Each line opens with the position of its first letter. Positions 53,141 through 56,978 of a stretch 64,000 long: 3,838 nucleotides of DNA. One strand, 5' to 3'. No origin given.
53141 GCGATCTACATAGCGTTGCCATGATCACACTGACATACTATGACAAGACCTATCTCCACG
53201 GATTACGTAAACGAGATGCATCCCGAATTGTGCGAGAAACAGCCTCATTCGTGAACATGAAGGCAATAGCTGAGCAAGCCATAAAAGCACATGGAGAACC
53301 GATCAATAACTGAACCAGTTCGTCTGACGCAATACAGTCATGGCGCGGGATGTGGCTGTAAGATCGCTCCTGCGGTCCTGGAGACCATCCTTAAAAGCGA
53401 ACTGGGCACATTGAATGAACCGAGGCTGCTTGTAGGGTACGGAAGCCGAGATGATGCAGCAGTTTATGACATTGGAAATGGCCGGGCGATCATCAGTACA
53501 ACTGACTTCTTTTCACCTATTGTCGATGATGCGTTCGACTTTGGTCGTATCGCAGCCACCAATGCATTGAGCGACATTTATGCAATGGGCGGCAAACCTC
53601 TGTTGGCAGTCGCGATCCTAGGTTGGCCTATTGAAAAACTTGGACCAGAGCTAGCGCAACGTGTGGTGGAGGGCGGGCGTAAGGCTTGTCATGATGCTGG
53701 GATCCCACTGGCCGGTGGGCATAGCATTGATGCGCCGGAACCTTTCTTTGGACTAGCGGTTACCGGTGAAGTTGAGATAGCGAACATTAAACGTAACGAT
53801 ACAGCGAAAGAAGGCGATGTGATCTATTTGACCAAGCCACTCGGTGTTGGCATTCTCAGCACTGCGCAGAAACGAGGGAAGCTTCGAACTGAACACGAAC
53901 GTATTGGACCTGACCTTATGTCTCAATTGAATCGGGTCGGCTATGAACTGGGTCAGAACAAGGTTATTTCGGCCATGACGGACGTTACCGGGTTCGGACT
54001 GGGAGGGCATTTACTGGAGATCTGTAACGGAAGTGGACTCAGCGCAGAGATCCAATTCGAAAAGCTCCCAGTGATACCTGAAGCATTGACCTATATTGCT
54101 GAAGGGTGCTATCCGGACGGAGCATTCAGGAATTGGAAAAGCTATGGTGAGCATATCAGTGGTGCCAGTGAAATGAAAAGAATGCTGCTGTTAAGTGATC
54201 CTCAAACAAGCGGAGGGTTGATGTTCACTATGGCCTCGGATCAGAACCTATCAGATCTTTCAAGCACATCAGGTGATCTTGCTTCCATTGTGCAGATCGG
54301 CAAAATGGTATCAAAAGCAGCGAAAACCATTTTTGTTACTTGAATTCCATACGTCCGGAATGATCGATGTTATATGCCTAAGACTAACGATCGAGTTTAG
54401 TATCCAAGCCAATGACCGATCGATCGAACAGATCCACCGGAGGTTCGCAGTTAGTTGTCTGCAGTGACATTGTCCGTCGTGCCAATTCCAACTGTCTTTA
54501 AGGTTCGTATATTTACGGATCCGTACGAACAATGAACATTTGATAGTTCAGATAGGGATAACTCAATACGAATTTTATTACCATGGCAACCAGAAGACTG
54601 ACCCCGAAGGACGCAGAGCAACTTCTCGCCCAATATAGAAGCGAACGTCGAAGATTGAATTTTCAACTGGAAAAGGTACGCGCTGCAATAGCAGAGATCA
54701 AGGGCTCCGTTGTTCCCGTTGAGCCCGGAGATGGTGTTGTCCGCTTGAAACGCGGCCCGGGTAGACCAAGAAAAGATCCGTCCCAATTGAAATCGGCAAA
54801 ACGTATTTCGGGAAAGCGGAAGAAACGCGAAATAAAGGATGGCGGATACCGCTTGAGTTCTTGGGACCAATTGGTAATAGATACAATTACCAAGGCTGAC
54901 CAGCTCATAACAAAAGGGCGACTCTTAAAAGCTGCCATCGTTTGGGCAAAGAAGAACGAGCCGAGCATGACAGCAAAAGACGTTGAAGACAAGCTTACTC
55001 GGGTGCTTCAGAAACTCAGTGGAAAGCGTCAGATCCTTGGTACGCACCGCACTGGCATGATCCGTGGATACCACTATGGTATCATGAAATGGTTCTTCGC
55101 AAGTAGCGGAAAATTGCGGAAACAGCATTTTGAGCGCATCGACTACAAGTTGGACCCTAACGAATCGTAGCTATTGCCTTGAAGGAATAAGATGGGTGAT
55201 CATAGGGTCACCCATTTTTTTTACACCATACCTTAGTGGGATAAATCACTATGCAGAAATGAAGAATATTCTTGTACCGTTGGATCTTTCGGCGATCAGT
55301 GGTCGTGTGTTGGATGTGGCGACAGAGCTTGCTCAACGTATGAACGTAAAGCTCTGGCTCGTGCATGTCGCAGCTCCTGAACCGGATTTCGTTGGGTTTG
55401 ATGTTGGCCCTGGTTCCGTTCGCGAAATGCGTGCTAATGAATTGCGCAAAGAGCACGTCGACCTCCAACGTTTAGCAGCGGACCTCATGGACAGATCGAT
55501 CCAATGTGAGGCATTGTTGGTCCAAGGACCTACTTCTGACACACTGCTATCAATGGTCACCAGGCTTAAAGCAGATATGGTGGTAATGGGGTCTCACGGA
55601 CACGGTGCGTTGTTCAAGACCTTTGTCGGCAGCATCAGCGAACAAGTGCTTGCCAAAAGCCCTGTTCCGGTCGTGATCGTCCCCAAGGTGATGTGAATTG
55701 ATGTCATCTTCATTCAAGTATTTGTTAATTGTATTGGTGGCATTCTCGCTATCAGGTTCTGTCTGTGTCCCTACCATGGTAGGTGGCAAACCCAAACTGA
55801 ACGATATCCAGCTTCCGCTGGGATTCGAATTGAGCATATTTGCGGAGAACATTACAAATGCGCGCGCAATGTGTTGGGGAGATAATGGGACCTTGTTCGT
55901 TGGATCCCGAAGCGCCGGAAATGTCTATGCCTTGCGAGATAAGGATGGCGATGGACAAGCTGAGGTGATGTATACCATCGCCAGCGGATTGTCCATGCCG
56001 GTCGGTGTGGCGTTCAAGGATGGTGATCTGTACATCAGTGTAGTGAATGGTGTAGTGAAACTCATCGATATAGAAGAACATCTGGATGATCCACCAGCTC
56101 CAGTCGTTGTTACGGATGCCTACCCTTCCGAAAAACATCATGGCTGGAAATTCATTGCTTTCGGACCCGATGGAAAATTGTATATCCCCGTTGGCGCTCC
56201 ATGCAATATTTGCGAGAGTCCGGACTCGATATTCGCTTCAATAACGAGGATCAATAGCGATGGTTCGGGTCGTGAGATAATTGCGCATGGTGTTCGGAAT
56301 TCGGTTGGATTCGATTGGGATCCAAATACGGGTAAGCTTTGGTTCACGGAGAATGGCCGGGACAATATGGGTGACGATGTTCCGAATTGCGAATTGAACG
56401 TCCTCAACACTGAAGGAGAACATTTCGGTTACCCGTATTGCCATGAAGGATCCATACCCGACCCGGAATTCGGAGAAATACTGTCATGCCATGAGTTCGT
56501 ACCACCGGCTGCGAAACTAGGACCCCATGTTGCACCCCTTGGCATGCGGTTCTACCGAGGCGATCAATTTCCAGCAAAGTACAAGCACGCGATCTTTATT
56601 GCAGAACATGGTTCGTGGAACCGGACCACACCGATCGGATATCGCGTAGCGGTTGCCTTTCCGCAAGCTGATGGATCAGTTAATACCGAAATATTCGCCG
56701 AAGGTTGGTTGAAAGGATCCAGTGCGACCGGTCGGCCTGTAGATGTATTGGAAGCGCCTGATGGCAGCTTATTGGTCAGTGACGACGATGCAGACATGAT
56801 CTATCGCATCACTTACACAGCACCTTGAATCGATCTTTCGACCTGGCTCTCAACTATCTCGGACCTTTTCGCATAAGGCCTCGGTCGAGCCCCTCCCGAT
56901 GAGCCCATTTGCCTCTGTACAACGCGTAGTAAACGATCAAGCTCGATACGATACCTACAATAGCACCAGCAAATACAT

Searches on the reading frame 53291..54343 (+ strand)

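Call 69: search_protein_families(library=pfam, proteins=[window:53291-54343:+], max_evalue=0.00001)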
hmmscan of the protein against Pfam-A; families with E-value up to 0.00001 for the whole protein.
window:53291-54343:+ (350 aa): 2 families
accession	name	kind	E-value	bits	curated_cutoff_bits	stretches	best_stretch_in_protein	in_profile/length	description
PF00586.29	AIRS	-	5.4e-27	94.9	24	1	54-161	2-112/112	AIR synthase related protein, N-terminal domain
PF02769.27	AIRS_C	-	8e-17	62.3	23.1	1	173-346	1-152/156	AIR synthase related protein, C-terminal domain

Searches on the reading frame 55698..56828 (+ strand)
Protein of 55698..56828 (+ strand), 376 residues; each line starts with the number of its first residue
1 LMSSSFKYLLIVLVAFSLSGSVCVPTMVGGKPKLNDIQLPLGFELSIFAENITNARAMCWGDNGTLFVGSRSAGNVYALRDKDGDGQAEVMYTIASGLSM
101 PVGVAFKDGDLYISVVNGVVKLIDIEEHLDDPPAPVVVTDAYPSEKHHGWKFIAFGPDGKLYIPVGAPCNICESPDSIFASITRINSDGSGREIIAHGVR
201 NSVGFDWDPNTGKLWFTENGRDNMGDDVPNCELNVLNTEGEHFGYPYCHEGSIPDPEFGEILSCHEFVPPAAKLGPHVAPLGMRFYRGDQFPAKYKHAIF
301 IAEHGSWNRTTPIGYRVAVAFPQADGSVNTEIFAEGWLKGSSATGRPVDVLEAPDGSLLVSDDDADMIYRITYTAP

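Call 69: search_protein_families(library=pfam, proteins=[window:55698-56828:+], max_evalue=0.00001)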
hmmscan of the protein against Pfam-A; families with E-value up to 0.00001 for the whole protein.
window:55698-56828:+ (376 aa): 3 families
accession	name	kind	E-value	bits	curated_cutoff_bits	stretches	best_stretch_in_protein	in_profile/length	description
PF07995.17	GSDH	-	3.2e-17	63.3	25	1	142-304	109-278/332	Glucose / Sorbosone dehydrogenase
PF23500.1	DUF7133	-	4.6e-14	53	27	1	34-362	6-346/385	Domain of unknown function (DUF7133)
PF22807.2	TrAA12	-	4.9e-07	28.9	30.9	0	265-322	269-320/463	TrAA12-like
